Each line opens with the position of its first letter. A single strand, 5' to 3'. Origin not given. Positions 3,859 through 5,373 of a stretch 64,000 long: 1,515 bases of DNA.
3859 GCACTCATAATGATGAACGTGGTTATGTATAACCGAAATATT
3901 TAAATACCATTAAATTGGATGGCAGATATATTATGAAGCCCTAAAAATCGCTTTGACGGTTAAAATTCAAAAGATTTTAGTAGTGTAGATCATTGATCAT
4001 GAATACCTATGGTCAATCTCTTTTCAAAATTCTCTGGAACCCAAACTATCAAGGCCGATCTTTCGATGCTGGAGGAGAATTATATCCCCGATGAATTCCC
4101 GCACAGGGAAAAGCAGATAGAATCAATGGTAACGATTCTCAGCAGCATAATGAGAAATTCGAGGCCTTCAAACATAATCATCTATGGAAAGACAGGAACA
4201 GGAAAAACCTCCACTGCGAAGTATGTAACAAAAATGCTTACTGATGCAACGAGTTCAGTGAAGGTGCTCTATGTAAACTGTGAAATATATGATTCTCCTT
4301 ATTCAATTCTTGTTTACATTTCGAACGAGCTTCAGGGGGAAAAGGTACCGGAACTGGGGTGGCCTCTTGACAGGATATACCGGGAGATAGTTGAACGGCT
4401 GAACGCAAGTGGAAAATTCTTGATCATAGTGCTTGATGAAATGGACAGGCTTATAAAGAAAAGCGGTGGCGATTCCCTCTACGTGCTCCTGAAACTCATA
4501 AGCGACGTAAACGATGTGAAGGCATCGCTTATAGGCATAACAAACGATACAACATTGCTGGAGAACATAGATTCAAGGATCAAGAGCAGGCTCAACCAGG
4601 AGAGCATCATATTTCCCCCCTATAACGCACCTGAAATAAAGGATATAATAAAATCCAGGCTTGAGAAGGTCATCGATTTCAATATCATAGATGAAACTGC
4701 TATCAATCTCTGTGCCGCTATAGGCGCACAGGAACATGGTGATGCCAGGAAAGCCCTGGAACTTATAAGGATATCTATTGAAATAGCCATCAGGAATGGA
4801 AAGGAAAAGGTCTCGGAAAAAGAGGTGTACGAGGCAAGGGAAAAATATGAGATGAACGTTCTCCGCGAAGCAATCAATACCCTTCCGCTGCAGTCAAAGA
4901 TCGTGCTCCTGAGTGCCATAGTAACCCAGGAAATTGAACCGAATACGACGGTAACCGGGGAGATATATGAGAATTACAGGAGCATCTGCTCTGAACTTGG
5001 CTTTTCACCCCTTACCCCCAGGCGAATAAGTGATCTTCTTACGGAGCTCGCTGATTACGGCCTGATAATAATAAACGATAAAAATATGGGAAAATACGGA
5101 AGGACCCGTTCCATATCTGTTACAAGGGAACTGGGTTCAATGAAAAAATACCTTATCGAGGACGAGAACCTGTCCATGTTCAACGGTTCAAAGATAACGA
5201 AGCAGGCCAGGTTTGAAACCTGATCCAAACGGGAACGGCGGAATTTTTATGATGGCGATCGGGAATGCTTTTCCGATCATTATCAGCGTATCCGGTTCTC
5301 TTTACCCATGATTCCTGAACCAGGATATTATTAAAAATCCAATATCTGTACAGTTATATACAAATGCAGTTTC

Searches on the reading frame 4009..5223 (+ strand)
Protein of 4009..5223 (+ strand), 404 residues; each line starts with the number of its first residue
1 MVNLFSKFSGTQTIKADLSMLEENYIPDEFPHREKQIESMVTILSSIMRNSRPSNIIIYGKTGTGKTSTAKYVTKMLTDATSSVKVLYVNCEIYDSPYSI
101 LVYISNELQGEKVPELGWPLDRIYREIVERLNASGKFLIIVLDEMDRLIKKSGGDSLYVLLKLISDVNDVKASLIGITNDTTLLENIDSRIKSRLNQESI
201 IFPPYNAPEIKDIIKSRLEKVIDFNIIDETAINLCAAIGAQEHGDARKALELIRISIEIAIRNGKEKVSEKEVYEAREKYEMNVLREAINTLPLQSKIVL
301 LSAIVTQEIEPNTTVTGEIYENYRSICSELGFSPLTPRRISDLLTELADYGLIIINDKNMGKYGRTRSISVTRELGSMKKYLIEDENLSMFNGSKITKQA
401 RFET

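Call 69: search_protein_families(library=pfam, proteins=[window:4009-5223:+], max_evalue=0.00001)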
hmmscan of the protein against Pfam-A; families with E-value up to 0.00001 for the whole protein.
window:4009-5223:+ (404 aa): 8 families
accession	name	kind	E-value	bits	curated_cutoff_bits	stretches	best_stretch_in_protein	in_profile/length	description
PF09079.17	Cdc6_C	-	1.6e-24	86.2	25.1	1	287-373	1-88/96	CDC6, C terminal winged helix domain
PF22703.2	Cdc6_lid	-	1.2e-17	64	27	1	211-278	1-68/68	Cdc6 AAA+ ATPase-type lid domain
PF13401.12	AAA_22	-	4.1e-12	47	27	1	51-177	3-123/130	AAA domain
PF13191.12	AAA_16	-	1.1e-10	42.7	32.6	1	29-161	1-156/167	AAA ATPase domain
PF00004.35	AAA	-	7.3e-10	39.8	21.2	1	56-197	1-125/131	ATPase family associated with various cellular activities (AAA)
PF22606.2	Cdc6-ORC-like_ATPase_lid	-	2.4e-08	34.2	27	1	205-260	1-56/60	Cdc6/ORC-like, ATPase lid domain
PF01637.24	ATPase_2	-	8.3e-07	29.5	33.2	1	32-185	3-162/225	ATPase domain predominantly from Archaea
PF05621.17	TniB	-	4.6e-06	26.6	22.4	1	35-199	18-183/189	Bacterial TniB protein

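Call 78: search_solved_structures(query=window:4009-5220:+, max_evalue=0.001)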
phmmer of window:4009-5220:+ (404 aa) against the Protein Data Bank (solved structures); distinct sequences matched with E-value up to 0.001: 21.
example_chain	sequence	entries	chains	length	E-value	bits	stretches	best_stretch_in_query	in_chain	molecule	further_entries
2qby_A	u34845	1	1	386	4.9e-88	298.8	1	21-386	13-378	Cell division control protein 6 homolog 1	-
2v1u_A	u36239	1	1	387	2e-81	277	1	22-385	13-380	CELL DIVISION CONTROL PROTEIN 6 HOMOLOG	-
2qby_B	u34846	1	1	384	4.7e-39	137.7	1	26-375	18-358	Cell division control protein 6 homolog 3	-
1fnn_A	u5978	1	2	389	1.6e-30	109.5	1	14-374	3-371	CELL DIVISION CONTROL PROTEIN 6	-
8s0e_G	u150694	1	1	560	8.9e-27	97.3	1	20-279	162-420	Cell division control protein 6 homolog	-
8rwv_F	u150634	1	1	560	9e-27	97.2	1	20-279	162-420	Cell division control protein 6 homolog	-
7jgr_G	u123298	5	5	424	1.5e-21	80.1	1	29-272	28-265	Cell division control protein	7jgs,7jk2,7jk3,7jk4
1w5s_A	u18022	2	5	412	8.4e-17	64.4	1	17-368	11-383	ORIGIN RECOGNITION COMPLEX SUBUNIT 2 ORC2 | ORC2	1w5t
5v8f_9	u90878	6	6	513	2.3e-14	56.4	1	82-259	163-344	Cell division control protein 6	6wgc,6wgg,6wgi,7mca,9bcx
7tjh_I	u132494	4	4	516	2.3e-14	56.4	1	82-259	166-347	Cell division control protein 6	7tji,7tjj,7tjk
4xgc_A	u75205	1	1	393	3.4e-14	55.9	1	12-355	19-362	Origin recognition complex subunit 1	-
5uj7_A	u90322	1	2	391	5.2e-14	55.3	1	21-261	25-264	Origin recognition complex subunit 1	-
7jpo_A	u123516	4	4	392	5.2e-14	55.3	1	21-261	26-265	Origin recognition complex subunit 1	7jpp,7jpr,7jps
7jgr_A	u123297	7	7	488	6.7e-14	54.9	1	12-355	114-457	Origin recognition complex subunit 1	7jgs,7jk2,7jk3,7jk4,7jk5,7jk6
5ujm_A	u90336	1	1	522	8.2e-14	54.6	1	21-260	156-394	Origin recognition complex subunit 1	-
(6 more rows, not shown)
